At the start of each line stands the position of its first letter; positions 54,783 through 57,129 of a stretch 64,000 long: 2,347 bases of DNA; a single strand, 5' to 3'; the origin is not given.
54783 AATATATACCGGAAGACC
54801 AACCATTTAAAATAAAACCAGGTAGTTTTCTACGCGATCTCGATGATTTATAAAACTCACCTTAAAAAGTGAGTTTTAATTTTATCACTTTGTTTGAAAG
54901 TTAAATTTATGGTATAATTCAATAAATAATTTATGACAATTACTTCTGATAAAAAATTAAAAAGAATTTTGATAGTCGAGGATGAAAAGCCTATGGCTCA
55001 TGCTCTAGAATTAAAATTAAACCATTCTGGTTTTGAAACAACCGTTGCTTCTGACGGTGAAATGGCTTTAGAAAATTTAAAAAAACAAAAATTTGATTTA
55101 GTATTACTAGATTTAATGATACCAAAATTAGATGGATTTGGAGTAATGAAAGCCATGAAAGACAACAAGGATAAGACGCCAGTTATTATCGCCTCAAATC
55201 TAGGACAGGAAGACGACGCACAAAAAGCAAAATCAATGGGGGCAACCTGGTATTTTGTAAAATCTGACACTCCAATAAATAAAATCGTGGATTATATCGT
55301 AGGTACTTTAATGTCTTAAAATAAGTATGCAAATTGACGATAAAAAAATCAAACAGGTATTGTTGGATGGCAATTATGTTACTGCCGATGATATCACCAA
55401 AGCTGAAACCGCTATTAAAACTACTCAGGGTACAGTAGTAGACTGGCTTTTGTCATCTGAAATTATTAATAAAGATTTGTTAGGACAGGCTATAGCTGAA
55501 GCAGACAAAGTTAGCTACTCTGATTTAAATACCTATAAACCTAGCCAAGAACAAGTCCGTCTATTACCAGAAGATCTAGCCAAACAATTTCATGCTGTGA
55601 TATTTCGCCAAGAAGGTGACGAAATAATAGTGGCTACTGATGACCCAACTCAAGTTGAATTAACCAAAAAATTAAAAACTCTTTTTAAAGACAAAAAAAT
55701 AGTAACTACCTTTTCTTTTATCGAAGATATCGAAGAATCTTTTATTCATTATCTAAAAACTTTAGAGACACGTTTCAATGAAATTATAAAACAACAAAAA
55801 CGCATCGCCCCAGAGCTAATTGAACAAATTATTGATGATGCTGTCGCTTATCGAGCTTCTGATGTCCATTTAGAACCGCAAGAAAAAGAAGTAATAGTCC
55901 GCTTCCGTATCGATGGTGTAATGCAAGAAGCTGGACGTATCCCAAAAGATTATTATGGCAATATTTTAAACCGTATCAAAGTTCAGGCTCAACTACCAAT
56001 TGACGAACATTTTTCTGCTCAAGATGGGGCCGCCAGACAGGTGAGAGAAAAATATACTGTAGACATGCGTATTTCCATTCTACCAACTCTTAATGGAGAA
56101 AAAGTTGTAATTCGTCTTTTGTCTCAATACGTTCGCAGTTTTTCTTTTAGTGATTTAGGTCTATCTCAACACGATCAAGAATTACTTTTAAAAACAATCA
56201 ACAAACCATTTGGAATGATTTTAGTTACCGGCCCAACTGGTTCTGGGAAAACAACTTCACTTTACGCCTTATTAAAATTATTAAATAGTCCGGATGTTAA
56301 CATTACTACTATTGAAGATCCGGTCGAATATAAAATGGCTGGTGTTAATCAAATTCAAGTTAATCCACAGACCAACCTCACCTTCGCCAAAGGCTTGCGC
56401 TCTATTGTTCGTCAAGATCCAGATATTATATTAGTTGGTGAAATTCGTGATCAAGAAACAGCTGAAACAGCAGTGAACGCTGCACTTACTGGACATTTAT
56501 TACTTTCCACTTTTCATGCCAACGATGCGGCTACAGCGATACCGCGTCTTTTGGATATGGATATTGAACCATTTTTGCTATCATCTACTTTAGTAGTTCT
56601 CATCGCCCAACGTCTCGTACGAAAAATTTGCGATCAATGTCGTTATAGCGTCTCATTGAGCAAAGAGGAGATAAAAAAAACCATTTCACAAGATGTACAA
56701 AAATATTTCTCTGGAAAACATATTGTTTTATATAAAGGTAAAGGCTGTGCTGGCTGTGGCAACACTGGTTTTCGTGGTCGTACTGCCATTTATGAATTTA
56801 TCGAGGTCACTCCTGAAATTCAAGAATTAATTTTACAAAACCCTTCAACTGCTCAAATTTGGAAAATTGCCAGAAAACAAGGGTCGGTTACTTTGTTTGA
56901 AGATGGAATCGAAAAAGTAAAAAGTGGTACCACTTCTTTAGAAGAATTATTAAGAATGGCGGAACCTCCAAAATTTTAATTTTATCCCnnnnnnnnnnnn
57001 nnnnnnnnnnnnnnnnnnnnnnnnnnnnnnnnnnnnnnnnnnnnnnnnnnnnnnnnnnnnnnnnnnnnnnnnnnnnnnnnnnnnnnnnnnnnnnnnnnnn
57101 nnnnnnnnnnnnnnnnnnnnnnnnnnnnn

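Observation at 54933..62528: Second type IV pilus locus with a PilC-SH3b fusion and a pilin-LamG lectin fusion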

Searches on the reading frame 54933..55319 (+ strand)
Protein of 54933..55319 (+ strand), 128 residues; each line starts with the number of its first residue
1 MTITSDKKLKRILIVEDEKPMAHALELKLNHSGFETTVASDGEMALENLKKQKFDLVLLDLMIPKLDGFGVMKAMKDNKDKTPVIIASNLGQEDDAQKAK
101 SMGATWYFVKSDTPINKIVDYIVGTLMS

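Call 3: search_protein_families(library=pfam, proteins=[window:54933-55319:+], max_evalue=0.1)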
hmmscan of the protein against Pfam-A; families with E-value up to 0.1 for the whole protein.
window:54933-55319:+ (128 aa): 4 families
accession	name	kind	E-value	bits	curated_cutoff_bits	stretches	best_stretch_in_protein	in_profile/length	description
PF00072.30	Response_reg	-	6e-24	84.8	30.2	1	12-111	1-100/111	Response regulator receiver domain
PF23198.2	PDE8A_N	-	7.8e-05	23.1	29.6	1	5-87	6-90/147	PDE8A-like, N-terminal domain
PF06490.17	FleQ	-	0.021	15.6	22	1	11-93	1-81/108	Flagellar regulatory protein FleQ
PF18321.7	3HCDH_RFF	-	0.084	13.7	23.6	0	39-63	3-27/69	3-hydroxybutyryl-CoA dehydrogenase reduced Rossmann-fold domain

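Call 4: search_protein_families(library=ncbifam, proteins=[window:54933-55319:+], max_evalue=0.1)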
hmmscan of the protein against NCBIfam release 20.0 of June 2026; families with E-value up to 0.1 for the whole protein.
window:54933-55319:+ (128 aa): 105 families (the best 25 are shown)
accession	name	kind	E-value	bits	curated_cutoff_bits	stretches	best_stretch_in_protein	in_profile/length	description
NF045944.1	ResRegRpaBCyano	equivalog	4.4e-20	72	330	1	13-114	1-101/229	response regulator transcription factor RpaB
NF040534.1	resp_reg_YycF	equivalog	2.2e-19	69.7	340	1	10-110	1-100/231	response regulator YycF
NF041733.1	resp_reg_CseB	equivalog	2.3e-19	69.7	350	1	11-111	2-101/228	two-component system response regulator CseB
NF045991.1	RespRegCtrARhodob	equivalog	8.3e-19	68.2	350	1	11-111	2-102/224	response regulator transcription factor CtrA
NF033120.0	vanR_FM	exception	1.7e-18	67.1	460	1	11-118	5-111/231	vancomycin resistance response regulator transcription factor, VanR-F/VanR-M family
NF007135.0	PRK09581.1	equivalog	1.7e-18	66.7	474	1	11-116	4-108/457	PleD family two-component system response regulator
TIGR02875.1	spore_0_A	equivalog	3.6e-18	65.8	200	1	11-111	4-108/262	sporulation transcription factor Spo0A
TIGR01387.1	cztR_silR_copR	subfamily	5.6e-18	65.4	279.2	1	12-111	1-100/218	heavy metal response regulator transcription factor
NF012227.0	AdeR_RR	equivalog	8.9e-18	64.6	340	1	3-119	5-119/239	efflux system response regulator transcription factor AdeR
NF008469.0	PRK11361.1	equivalog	1.7e-17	63.3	714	1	9-111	4-106/461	acetoacetate metabolism transcriptional regulator AtoC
NF007969.0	PRK10693.1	equivalog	2.2e-17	63.1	329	1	10-126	8-124/337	two-component system response regulator RssB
TIGR02154.1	PhoB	equivalog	3.1e-17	62.6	296.2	1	10-111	3-106/226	phosphate regulon transcriptional regulator PhoB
NF053854.1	RespRegPhoBBctds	equivalog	3.2e-17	62.6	270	1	12-110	1-100/225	two-component system response regulator PhoB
NF033117.2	vanR_ACDEGLN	exception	4.6e-17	62.4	350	1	12-117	1-105/226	VanR-ABDEGLN family response regulator transcription factor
NF051850.1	RespRegRprY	equivalog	9.4e-17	61.2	370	1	10-110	5-105/234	response regulator transcription factor RprY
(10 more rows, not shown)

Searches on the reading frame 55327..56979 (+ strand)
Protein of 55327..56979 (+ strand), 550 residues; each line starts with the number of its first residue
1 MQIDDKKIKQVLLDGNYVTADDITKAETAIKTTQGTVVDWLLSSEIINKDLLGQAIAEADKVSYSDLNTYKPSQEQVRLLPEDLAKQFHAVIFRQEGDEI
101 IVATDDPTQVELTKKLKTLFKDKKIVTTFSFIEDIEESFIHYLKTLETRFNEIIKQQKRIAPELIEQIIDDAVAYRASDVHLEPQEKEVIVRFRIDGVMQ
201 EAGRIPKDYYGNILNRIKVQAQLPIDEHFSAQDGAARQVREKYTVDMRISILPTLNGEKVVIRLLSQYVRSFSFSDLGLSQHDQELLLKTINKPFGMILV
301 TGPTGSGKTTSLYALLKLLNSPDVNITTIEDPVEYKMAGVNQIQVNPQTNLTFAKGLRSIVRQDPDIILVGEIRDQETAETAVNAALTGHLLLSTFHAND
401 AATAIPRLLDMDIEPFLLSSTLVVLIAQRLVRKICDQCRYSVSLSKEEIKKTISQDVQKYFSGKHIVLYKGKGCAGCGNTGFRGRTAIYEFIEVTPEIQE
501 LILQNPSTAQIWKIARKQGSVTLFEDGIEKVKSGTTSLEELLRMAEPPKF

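Call 3: search_protein_families(library=pfam, proteins=[window:55327-56979:+], max_evalue=0.1)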
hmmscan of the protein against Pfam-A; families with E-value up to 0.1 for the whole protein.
window:55327-56979:+ (550 aa): 25 families
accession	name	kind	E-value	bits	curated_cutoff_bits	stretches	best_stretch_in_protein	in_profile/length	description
PF00437.27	T2SSE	-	1.3e-124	416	24.9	1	159-543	6-370/370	Type II/IV secretion system protein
PF05157.20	MshEN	-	1.5e-10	41.4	23.1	1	64-144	5-85/90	MshEN domain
PF13401.12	AAA_22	-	8.6e-05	23.3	27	1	296-332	6-42/130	AAA domain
PF13191.12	AAA_16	-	0.00058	20.8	32.6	1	290-343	18-64/167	AAA ATPase domain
PF25199.1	nSTAND_NTPase5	-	0.00088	19.6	34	1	294-344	40-91/145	Novel STAND NTPase 5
PF13555.12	AAA_29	-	0.00096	19.3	27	1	296-322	23-49/61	P-loop containing region of AAA domain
PF13173.12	AAA_14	-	0.0026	18.2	27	1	297-385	4-83/129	AAA domain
PF13476.12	AAA_23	-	0.0032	18.5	27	1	282-316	11-40/201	AAA domain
PF13086.12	AAA_11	-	0.0034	17.6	27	1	286-427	9-119/257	AAA domain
PF13238.12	AAA_18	-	0.006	17.5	29.4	1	298-327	1-29/128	AAA domain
PF13604.12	AAA_30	-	0.0064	16.7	27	1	283-321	6-44/191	AAA domain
PF00004.35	AAA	-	0.0066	17.3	21.2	0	298-335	1-35/131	ATPase family associated with various cellular activities (AAA)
PF20720.3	nSTAND3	-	0.0084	16.2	27.2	1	296-335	18-57/155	Novel STAND NTPase 3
PF00005.33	ABC_tran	-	0.0087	17.1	25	1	297-349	13-67/137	ABC transporter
PF12775.13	AAA_7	-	0.017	15.1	25.8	0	286-329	24-67/181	P-loop containing dynein motor region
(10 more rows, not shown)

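Call 4: search_protein_families(library=ncbifam, proteins=[window:55327-56979:+], max_evalue=0.1)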
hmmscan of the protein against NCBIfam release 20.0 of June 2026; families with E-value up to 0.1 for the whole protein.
window:55327-56979:+ (550 aa): 35 families (the best 25 are shown)
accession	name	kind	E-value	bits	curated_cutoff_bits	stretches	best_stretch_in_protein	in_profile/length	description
TIGR02538.1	type_IV_pilB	equivalog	1.7e-151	505.6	675.65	2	163-545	183-562/564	type IV-A pilus assembly ATPase PilB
TIGR02533.1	type_II_gspE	equivalog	4.7e-146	487.2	630.25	1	105-544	51-485/486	type II secretion system ATPase GspE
NF007755.0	PRK10436.1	equivalog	2e-131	438.9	617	1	83-545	12-459/465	type II secretion system protein GspE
NF053534.1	T4PilAsmATPsTfpB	equivalog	3.1e-121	405.6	850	1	163-545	203-582/584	type IV pilus assembly ATPase TfpB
NF041000.1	ATPase_ComGA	equivalog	5.2e-76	255.2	300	1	166-432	1-266/267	competence type IV pilus ATPase ComGA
TIGR01420.1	pilT_fam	subfamily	6.6e-56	190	319.1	1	165-454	2-294/343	PilT/PilU family type 4a pilus ATPase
TIGR02525.1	plasmid_TraJ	equivalog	1.2e-28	100.2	368.3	1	287-411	141-272/372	plasmid transfer ATPase TraJ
TIGR02524.1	dot_icm_DotB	equivalog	4.2e-21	75.5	463.3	1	225-411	72-259/358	Dot/Icm type IV secretion system ATPase DotB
NF058587.1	archaellum_moto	equivalog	1.4e-18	66.9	550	1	298-444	278-430/527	archaellum flagellar ATPase motor FlaI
TIGR02782.1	TrbB_P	equivalog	7.8e-17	61.5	304.55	1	286-409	128-253/303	P-type conjugative transfer ATPase TrbB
NF010469.0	PRK13894.1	subfamily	2.3e-16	60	508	1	260-409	120-265/320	conjugal transfer ATPase TrbB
NF010407.0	PRK13833.1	subfamily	1.7e-15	57.3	499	1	285-411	135-262/323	conjugal transfer protein TrbB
TIGR02788.1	VirB11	equivalog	2.4e-15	56.4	249.95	1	297-412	146-266/308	P-type DNA transfer ATPase VirB11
NF053672.1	bindosome_BasE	exception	1.6e-13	50.3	1000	1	298-409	273-389/512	bindosome assembly system ATPase subunit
TIGR03819.1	heli_sec_ATPase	hypoth_equivalog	6.1e-13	48.7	373.15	1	252-408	132-297/340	TadA family conjugal transfer-associated ATPase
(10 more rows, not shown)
